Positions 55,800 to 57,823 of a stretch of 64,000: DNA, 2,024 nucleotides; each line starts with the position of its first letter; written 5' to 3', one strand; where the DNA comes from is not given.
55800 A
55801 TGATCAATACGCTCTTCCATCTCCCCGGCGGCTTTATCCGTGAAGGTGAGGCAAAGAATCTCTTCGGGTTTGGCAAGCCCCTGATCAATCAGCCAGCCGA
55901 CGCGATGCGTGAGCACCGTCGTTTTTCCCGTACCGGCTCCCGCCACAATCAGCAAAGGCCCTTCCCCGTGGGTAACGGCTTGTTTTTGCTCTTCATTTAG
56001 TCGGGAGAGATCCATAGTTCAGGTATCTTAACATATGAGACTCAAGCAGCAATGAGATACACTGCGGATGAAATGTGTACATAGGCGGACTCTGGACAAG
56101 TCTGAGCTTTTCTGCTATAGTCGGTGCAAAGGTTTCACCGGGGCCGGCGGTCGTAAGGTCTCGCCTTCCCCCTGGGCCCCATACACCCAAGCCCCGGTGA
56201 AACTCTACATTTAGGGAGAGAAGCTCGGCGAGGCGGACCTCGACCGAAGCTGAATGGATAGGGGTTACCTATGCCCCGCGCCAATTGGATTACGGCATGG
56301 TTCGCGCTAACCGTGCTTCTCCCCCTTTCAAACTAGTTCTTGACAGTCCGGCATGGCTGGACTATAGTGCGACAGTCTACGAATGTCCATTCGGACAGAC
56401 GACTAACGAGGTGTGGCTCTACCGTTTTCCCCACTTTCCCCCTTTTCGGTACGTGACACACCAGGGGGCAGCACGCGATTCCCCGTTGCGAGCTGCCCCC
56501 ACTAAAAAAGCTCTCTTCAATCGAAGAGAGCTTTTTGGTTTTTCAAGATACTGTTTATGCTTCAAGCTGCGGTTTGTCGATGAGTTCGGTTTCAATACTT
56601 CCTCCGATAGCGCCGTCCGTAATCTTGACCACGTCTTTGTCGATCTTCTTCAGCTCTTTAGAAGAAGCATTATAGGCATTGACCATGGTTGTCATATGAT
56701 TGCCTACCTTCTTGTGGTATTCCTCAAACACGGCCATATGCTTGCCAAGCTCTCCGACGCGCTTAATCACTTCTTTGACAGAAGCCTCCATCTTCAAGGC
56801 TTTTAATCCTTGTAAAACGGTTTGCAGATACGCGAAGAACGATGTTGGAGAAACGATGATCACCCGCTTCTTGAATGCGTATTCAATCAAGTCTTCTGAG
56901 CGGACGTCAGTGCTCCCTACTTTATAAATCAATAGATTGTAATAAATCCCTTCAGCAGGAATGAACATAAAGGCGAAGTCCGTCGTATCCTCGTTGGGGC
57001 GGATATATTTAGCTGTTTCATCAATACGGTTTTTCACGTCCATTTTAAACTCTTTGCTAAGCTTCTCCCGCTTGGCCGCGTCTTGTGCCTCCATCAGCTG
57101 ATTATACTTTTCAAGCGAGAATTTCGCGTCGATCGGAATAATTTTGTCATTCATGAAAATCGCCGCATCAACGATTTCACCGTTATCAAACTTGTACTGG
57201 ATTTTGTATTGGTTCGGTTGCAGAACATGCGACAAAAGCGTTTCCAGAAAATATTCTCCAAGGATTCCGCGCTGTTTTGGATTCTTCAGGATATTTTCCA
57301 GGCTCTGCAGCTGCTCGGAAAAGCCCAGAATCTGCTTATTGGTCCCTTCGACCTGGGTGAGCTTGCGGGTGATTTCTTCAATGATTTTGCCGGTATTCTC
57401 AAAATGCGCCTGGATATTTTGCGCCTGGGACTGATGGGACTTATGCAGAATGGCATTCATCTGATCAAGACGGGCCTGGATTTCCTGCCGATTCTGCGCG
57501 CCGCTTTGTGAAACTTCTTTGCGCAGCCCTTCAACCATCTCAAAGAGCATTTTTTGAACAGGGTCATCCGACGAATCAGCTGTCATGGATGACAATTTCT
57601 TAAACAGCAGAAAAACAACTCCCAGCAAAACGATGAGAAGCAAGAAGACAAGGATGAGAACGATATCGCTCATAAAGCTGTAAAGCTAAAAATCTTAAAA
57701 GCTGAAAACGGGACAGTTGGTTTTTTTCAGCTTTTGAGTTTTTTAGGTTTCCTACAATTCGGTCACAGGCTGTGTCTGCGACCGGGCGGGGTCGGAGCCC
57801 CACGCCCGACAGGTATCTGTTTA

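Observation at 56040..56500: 460-nt ORF-free, densely base-paired region between rmuC and the helicase-nuclease gene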

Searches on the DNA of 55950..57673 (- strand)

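Call 4: search_rna_families(source=window, start=55950, end=56620, threshold=evalue, max_evalue=10, show_alignments=3)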
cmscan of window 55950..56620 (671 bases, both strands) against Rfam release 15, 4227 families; matches with E-value up to 10: 11.
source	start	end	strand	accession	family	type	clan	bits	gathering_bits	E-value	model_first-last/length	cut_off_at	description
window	56510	56557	-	RF02418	Spd-sr07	Gene; sRNA;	-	22.6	55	0.57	1-63/63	no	Streptococcus sRNA Spd-sr07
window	56467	56535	-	RF04181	rteR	Gene; sRNA;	-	19.9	72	2.1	1-84/84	no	rteR sRNA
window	56501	56551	-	RF00506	Thr_leader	Cis-reg; leader;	-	19.4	55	0.46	1-118/118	no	Threonine operon leader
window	56505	56544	+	RF04343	Plastid-psbA-2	Cis-reg;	CL00153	17.9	55.8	1.6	1-60/60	no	Plastid-psbA-2 3UTR RNA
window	56505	56536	-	RF04343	Plastid-psbA-2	Cis-reg;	CL00153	15.5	55.8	6.6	11-46/60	no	Plastid-psbA-2 3UTR RNA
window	56504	56537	-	RF03483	MIR319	Gene; miRNA;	-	14.8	54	5.4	1-92/92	no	MIR319 microRNA precursor family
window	56505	56620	-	RF04180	BTnc231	Gene; sRNA;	-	14.6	80.4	2.7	92-154/154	5'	Bacteroides sRNA BTnc231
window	56123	56208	-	RF03196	mir-6790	Gene; miRNA;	-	14.4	78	9.6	1-63/63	no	mir-6790 microRNA precursor family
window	55984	56039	+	RF02218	ZNRD1-AS1_1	Gene; lncRNA;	-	12.7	50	8.1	1-68/68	no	ZNRD1 antisense RNA 1 conserved region 1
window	56509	56529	+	RF01072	TMV_UPD-PK3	Cis-reg;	-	11.4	34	6.2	1-31/31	no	Pseudoknot of upstream pseudoknot domain (UPD) of the 3'UTR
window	56212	56327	+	RF00613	SNORD94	Gene; snRNA; snoRNA; CD-box;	-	11.2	60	7.8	1-137/137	no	Small nucleolar RNA SNORD94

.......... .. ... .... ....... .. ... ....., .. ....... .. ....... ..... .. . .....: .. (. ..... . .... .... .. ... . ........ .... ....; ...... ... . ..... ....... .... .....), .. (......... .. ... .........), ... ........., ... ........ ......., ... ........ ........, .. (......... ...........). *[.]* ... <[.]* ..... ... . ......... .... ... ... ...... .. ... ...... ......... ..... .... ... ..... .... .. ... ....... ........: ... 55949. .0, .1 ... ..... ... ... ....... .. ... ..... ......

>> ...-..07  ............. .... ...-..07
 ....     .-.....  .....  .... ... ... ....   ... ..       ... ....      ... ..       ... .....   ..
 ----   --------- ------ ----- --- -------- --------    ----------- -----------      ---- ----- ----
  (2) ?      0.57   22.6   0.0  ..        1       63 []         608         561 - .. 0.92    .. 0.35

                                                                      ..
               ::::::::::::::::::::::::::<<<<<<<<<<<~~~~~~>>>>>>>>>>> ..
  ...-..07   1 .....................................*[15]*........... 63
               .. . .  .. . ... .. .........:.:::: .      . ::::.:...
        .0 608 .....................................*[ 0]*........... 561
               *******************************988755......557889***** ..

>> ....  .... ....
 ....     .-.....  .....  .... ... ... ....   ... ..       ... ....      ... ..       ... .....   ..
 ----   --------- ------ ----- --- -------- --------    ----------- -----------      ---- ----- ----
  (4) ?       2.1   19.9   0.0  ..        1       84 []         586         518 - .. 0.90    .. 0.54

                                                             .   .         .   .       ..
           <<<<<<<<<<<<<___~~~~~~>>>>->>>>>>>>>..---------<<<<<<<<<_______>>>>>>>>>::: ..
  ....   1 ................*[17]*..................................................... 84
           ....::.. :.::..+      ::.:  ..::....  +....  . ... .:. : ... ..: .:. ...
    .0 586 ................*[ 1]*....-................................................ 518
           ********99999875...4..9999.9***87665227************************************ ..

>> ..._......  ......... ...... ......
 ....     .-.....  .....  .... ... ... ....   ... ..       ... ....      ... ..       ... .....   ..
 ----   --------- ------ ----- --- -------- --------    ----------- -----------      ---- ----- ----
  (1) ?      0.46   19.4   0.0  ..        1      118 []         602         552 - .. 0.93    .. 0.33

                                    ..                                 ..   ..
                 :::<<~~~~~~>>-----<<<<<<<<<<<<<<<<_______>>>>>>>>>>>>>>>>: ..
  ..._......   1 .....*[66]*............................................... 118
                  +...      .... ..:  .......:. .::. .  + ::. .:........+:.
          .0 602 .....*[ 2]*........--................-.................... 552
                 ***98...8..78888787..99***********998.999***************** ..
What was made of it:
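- On 6C, RsaE/RoxS and sX13 C-rich-loop sRNA families: None of these appears among the matches up to E = 10 (call 4).
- Closest known: 6C RNA. Different: No match to the Rfam model even at E <= 10 (call 4).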

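Call 33: search_rna_families(sources=[L030, L031], threshold=gathering)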
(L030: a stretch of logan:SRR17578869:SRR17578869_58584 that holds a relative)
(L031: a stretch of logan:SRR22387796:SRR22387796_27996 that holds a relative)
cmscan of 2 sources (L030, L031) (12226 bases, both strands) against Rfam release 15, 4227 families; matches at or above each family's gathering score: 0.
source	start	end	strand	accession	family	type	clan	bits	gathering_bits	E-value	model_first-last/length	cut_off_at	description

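Call 42: search_dna_similar(query=window:56375-56540:+, collection=plasmids, mode=distant, max_evalue=0.01)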
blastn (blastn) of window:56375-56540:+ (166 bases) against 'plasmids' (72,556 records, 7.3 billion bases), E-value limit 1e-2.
No match.

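Call 43: search_dna_similar(query=window:56375-56540:+, collection=phages, mode=distant, max_evalue=0.01)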
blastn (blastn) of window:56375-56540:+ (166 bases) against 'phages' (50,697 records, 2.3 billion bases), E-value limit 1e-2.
No match.
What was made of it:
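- Tried and rejected: No match (calls 42, 43).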

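Call 55: build_rna_model(alignment_id=A2, structure=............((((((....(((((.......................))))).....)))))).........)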
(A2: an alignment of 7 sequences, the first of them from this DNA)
Model R1 built from alignment A2 (7 sequences, 75 columns); structure: as given.
model positions 69; base pairs 11; branch points 0; effective number of sequences 4.5; information 0.815 bits per position. Calibrated on 0.2 Mb of random sequence (short: E-values are rough).
structure used (alignment columns):
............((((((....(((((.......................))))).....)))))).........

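Call 56: search_with_rna_model(model_id=R1, sources=[window, L001, L002, L003, L004, L005, L006, L007, L008, L009, L010, L011, L012, L013, L014, L015, L016, L020, L024, L025, L026, L027, L028, L029, L030, L031, L032, L033, L034, L037], max_evalue=10, make_alignment=true, show_alignments=0)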
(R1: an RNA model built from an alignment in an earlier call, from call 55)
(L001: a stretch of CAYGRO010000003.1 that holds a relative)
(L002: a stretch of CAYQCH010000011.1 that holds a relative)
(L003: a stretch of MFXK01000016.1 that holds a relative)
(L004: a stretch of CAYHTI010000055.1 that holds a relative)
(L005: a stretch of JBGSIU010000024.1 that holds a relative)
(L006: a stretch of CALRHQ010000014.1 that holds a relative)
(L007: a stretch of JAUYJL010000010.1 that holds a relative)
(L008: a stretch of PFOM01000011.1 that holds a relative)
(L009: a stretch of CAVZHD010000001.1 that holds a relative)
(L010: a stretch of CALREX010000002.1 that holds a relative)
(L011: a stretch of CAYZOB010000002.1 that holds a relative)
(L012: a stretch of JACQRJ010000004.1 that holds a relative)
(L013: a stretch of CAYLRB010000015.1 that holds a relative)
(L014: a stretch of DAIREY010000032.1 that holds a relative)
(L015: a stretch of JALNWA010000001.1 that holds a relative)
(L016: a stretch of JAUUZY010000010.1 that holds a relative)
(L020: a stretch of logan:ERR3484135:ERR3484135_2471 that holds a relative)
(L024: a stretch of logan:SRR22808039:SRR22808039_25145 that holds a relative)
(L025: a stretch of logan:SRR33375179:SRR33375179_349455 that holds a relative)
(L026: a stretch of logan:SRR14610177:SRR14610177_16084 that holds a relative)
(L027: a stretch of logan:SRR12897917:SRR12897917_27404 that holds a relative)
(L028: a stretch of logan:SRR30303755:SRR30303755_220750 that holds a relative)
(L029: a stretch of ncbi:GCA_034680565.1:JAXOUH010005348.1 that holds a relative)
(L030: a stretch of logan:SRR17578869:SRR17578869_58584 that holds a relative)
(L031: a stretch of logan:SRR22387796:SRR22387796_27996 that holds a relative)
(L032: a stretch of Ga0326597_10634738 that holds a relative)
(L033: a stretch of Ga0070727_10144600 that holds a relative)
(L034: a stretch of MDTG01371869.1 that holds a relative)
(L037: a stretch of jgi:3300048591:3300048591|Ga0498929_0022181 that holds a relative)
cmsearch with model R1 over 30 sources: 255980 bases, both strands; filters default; matches with E-value up to 10: 14.
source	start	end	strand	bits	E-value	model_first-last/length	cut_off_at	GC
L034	87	154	+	84.7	1.4e-29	1-69/69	no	0.54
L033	698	765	+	83.7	3.1e-29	1-69/69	no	0.54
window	56398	56466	+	81.1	3.4e-28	1-69/69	no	0.57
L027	3758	3827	-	73.1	4.1e-25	1-69/69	no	0.53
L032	188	256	-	65.7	3.2e-22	1-69/69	no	0.54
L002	5134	5202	-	63.5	2.3e-21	1-69/69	no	0.59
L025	1720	1788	-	60.1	4.7e-20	1-69/69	no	0.48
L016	4077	4098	-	13.8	0.048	28-49/69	no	0.45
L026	3306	3360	+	9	3.4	1-69/69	no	0.4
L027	2858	2881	-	9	3.6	27-50/69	no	0.38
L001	3321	3364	+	8.8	4.2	1-69/69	no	0.7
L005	4888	4905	-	8.6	5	32-49/69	no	0.5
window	24399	24410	+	8.6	5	38-49/69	no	0.33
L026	1546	1559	-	8.2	7.3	36-49/69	no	0.36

Alignment A3: 14 matches aligned to the model, 82 columns, each read 5' to 3' on its own strand. Consensus structure (alignment columns), stored with it:
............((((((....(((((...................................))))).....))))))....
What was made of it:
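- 56398..56466 (+): Core of the new RNA family. Outer stem 56410-56415 / 56457-56462; inner stem 56420-56424 / 56447-56451; 22-nt loop 56425-56446 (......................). Model R1 scores 81.1 bits here (call 56).
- Tried and rejected: L024, L028 and L029 are positional analogues but fall below threshold (call 56).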

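Call 58: search_rna_families(sources=[L001, L002, L020, L024, L025, L026, L027, L028, L029, L037], threshold=gathering)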
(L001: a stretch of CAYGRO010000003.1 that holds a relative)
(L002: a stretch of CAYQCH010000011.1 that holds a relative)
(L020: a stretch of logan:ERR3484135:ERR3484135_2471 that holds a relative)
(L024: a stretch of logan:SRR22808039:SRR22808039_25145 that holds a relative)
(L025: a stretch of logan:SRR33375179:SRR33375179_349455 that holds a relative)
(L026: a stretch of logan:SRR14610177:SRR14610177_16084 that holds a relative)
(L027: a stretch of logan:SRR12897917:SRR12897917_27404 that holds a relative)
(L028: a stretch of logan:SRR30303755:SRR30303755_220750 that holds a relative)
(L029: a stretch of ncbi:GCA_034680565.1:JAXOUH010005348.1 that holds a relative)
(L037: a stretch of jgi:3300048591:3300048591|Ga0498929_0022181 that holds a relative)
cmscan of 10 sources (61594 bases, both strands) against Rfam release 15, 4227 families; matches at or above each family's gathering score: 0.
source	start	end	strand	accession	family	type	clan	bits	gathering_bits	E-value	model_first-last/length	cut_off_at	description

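Call 68: search_with_rna_model(model_id=R1, sources=[window, L002, L025, L027, L032, L033, L034], max_evalue=0.00001, make_alignment=true, show_alignments=0)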
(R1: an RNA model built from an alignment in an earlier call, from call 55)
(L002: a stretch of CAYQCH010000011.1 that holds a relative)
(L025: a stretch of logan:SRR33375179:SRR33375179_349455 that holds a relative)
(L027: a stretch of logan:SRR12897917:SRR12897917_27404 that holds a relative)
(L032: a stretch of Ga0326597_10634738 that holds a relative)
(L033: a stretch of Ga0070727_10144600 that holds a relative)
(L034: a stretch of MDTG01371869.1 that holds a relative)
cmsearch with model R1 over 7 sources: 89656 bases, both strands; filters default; matches with E-value up to 0.00001: 7.
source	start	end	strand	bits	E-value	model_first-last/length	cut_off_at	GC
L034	87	154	+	84.7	4.8e-30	1-69/69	no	0.54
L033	698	765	+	83.7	1.1e-29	1-69/69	no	0.54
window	56398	56466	+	81.1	1.2e-28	1-69/69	no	0.57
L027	3758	3827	-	73.1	1.4e-25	1-69/69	no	0.53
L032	188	256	-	65.7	1.1e-22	1-69/69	no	0.54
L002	5134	5202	-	63.5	8.1e-22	1-69/69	no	0.59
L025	1720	1788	-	60.1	1.7e-20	1-69/69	no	0.48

Alignment A5: 7 matches aligned to the model, 70 columns, each read 5' to 3' on its own strand. Consensus structure (alignment columns), stored with it:
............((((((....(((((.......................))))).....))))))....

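Call 88: search_with_rna_model(model_id=R1, sources=[window, L002, L025, L027, L032, L033, L034, L038, L039, L040], max_evalue=0.001, make_alignment=true, show_alignments=0)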
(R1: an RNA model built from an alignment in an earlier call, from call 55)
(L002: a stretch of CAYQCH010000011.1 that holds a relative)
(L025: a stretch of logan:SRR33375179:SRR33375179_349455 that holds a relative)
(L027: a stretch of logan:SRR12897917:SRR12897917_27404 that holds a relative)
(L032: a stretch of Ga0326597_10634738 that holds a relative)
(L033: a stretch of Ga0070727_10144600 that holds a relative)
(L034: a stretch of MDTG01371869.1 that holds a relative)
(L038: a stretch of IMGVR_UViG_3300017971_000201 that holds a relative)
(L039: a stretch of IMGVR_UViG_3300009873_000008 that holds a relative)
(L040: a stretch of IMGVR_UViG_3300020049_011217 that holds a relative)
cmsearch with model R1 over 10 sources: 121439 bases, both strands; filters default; matches with E-value up to 0.001: 9.
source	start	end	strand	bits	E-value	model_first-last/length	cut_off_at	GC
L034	87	154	+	84.7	6.4e-30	1-69/69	no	0.54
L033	698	765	+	83.7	1.5e-29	1-69/69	no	0.54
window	56398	56466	+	81.1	1.6e-28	1-69/69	no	0.57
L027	3758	3827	-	73.1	1.9e-25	1-69/69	no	0.53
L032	188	256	-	65.7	1.5e-22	1-69/69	no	0.54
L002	5134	5202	-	63.5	1.1e-21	1-69/69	no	0.59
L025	1720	1788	-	60.1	2.2e-20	1-69/69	no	0.48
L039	7381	7448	+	47.7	1.6e-15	1-69/69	no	0.57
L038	6100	6142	+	27.2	1.4e-07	25-52/69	no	0.56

Alignment A6: 9 matches aligned to the model, 87 columns, each read 5' to 3' on its own strand. Consensus structure (alignment columns), stored with it:
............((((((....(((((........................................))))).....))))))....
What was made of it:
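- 56398..56466 (+): Two phage contigs that were not in the model score E = 1.6e-15 and 1.4e-07 (call 88).
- On New family proposed here: the 22-nt C/U-loop hairpin RNA: L038 and L039 were found by a model that did not include them (call 88).
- Phage contigs L038 and L039 were detected by a model that had not seen them (call 88).
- Tried and rejected: L040 is also a chance match (call 88).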
